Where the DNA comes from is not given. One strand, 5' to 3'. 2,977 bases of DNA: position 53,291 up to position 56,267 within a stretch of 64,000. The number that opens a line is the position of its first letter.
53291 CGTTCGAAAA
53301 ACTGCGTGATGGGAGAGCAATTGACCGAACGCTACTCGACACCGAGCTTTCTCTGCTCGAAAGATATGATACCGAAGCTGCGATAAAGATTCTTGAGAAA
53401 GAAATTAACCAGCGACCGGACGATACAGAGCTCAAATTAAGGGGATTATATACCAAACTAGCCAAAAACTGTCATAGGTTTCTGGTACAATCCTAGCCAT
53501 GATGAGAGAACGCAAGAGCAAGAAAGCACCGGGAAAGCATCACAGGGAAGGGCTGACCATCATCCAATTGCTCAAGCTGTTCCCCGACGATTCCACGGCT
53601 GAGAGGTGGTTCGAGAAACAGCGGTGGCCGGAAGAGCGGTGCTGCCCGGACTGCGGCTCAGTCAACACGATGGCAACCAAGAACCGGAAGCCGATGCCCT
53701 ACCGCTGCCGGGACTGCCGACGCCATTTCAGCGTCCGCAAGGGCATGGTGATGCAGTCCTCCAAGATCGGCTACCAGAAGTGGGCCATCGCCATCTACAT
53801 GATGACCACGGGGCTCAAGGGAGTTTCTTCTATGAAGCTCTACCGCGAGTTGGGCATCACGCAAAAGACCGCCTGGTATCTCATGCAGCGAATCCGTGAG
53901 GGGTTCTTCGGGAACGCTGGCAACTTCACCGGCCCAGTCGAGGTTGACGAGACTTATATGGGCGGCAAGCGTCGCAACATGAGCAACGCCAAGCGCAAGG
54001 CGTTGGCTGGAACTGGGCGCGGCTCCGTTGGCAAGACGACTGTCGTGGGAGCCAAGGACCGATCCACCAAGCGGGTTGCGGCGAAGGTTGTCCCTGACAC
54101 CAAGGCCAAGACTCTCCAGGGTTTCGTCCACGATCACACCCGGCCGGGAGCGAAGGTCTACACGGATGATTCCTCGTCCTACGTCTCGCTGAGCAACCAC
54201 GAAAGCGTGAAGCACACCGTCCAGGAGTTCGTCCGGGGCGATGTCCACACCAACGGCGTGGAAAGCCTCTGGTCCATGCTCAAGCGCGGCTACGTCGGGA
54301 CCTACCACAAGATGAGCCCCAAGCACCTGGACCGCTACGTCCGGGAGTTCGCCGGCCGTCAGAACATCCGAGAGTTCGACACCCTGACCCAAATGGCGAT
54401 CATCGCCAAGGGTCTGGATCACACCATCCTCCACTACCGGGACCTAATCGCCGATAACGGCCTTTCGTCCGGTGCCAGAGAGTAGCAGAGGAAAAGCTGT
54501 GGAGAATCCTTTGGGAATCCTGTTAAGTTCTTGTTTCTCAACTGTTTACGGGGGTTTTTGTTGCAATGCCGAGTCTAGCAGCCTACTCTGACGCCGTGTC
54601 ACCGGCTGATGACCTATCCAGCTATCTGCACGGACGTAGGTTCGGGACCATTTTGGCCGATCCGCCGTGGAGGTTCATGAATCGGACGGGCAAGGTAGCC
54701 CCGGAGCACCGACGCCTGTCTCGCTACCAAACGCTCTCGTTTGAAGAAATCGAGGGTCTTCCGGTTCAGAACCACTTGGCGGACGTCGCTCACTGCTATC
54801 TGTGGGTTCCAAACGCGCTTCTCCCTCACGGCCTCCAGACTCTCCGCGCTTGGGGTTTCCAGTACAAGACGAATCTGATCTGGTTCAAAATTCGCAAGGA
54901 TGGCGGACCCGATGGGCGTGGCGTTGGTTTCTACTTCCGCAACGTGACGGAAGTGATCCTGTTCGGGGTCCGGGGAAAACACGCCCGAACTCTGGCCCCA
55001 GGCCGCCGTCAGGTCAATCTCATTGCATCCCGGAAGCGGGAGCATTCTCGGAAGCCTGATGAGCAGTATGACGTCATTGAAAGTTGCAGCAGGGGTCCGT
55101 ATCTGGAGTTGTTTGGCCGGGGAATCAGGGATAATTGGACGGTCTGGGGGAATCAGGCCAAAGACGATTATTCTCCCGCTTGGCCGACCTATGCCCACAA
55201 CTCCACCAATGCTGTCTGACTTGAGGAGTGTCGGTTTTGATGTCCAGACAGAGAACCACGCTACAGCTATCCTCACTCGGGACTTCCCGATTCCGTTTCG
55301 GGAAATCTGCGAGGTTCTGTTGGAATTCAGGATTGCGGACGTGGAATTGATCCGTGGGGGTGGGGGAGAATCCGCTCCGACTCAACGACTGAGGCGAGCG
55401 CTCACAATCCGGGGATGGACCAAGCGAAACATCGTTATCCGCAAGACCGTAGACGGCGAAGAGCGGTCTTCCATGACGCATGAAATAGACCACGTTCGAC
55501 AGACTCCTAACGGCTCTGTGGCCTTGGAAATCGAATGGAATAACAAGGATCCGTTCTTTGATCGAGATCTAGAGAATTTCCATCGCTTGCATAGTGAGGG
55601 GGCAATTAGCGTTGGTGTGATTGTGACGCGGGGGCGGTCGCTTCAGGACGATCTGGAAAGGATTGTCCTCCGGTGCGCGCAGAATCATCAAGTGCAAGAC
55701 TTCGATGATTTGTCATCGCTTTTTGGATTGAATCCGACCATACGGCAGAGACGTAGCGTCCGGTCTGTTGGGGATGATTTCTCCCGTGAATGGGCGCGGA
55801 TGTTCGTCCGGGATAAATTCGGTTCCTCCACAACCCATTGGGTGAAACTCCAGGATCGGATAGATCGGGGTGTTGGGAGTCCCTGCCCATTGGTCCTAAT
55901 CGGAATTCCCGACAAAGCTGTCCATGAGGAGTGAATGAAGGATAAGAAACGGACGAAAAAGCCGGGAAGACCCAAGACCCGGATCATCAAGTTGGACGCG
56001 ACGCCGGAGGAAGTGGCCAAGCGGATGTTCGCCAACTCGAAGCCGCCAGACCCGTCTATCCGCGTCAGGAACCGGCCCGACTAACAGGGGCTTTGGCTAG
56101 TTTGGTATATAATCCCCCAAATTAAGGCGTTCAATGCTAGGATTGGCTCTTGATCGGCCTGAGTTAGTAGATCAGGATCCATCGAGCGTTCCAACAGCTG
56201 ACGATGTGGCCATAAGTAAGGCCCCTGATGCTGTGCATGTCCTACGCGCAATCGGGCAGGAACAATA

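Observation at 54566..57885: Candidate four-gene defense module: MT-A70 MTase, overlapping putative REase, 49-aa basic ORF and a GreA/B-C + PIN-like protein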

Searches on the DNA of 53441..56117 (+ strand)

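Call 74: search_dna_similar(query=window:53441-56117:+, collection=plasmids, mode=distant, max_rows=12)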
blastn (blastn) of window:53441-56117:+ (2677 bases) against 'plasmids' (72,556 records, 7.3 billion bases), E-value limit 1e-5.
Records with a match: 18; places in all: 22; records where one place covers at least 80% of the query: 0.
Best place of each record, by identity: 60-80% 18.
By first word of the organism name: Rhizobium 3; Herbiconiux 2; Arthrobacter 2; Deinococcus 1; Comamonas 1; Agrobacterium 1; Xanthomonas 1; Roseomonas 1; Roseivivax 1; Mycobacteroides 1; and 4 more.
By predicted mobility (MOB-suite, as given by PLSDB): conjugative 10; non-mobilizable 5; mobilizable 3.
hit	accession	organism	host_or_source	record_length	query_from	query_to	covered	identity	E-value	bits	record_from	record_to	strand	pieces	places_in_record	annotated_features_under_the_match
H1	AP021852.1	Deinococcus grandis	-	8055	1200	1763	21%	67.8%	3e-44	189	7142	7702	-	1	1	hypothetical protein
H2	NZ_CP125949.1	Comamonas resistens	activated sludge,single strain culture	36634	1214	1764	21%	68.8%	8e-51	210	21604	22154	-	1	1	MT-A70 family methyltransferase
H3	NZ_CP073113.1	Rhizobium rhizogenes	Rosa sp.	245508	1206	1719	19%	69.8%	6e-53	217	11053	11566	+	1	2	MT-A70 family methyltransferase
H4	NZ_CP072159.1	Rhizobium sp. B230/85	Himalayan blackberry,cell culture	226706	1206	1719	19%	69.8%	6e-53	217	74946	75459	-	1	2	MT-A70 family methyltransferase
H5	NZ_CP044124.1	Rhizobium rhizogenes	Rosa sp.,culture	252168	1206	1719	19%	69.8%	6e-53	217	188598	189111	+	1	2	MT-A70 family methyltransferase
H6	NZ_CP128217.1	Agrobacterium fabrum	whole organism,plant root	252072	1206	1719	19%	69.8%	6e-53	217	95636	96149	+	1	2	MT-A70 family methyltransferase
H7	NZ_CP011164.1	Xanthomonas citri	Citrus x paradisi,cell culture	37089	1192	1682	18%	69.2%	3e-43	185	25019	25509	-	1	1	MT-A70 family methyltransferase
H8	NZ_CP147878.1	Roseomonas mucosa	cell culture,Styx glacier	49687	1216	1719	19%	67.2%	2e-32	150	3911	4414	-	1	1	MT-A70 family methyltransferase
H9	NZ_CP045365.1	Roseivivax sp. THAF40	pure culture,Surface of a polyethylene ...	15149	1196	1675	18%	65.5%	3e-19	106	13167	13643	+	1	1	MT-A70 family methyltransferase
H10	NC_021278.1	Mycobacteroides abscessus subsp. bolletii 50594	-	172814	1216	1680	17%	66.1%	1e-17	101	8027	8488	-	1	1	MT-A70 family methyltransferase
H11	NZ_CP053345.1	Herbiconiux sp. SALV-R1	Salvia splendens,cell culture,flower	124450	1216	1623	15%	69.0%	8e-32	147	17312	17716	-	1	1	MT-A70 family methyltransferase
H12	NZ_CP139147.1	Herbiconiux sp. KACC 21604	single cell,Flower of Salvia splendens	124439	1216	1623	15%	69.0%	8e-32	147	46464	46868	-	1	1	MT-A70 family methyltransferase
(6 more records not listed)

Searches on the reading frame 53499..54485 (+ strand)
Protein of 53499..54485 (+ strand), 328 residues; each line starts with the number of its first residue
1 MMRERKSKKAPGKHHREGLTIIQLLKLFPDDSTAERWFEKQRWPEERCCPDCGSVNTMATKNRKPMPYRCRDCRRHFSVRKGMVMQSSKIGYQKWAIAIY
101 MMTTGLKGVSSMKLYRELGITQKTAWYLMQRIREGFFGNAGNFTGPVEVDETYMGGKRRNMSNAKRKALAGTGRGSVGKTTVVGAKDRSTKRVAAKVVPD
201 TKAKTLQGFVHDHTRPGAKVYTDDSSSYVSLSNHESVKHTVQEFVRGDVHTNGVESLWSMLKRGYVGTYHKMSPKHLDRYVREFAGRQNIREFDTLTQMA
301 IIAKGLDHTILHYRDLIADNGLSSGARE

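Call 3: search_protein_families(library=pfam, proteins=[window:53499-54485:+], max_evalue=0.1)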
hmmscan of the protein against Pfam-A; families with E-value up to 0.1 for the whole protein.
window:53499-54485:+ (328 aa): 4 families
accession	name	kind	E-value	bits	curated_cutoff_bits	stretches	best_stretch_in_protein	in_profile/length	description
PF12762.13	DDE_Tnp_IS1595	-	1.8e-39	135.6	27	1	144-289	3-153/153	ISXO2-like transposase domain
PF12760.12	Zn_ribbon_IS1595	-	4.6e-06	26.9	25.4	1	29-76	1-46/46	Transposase zinc-ribbon domain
PF09723.15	Zn_ribbon_8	-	0.0018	18.7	34.4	0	68-83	6-21/41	Zinc ribbon domain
PF10058.14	Zn_ribbon_10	-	0.088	13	24.2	0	49-74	25-51/54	ER junction formation factor lunapark, zinc ribbon finger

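Call 39: search_protein_families(library=ncbifam, proteins=[window:53499-54485:+], max_evalue=0.01)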
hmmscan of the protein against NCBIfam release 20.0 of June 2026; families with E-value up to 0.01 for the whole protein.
window:53499-54485:+ (328 aa): 2 families
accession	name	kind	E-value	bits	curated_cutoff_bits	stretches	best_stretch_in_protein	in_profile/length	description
NF033547.1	transpos_IS1595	equivalog_domain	8.6e-56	189.2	75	1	87-291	1-215/215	IS1595 family transposase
NF033558.1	transpos_IS1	equivalog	6.1e-06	26.3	100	1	49-112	1-64/199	IS1 family transposase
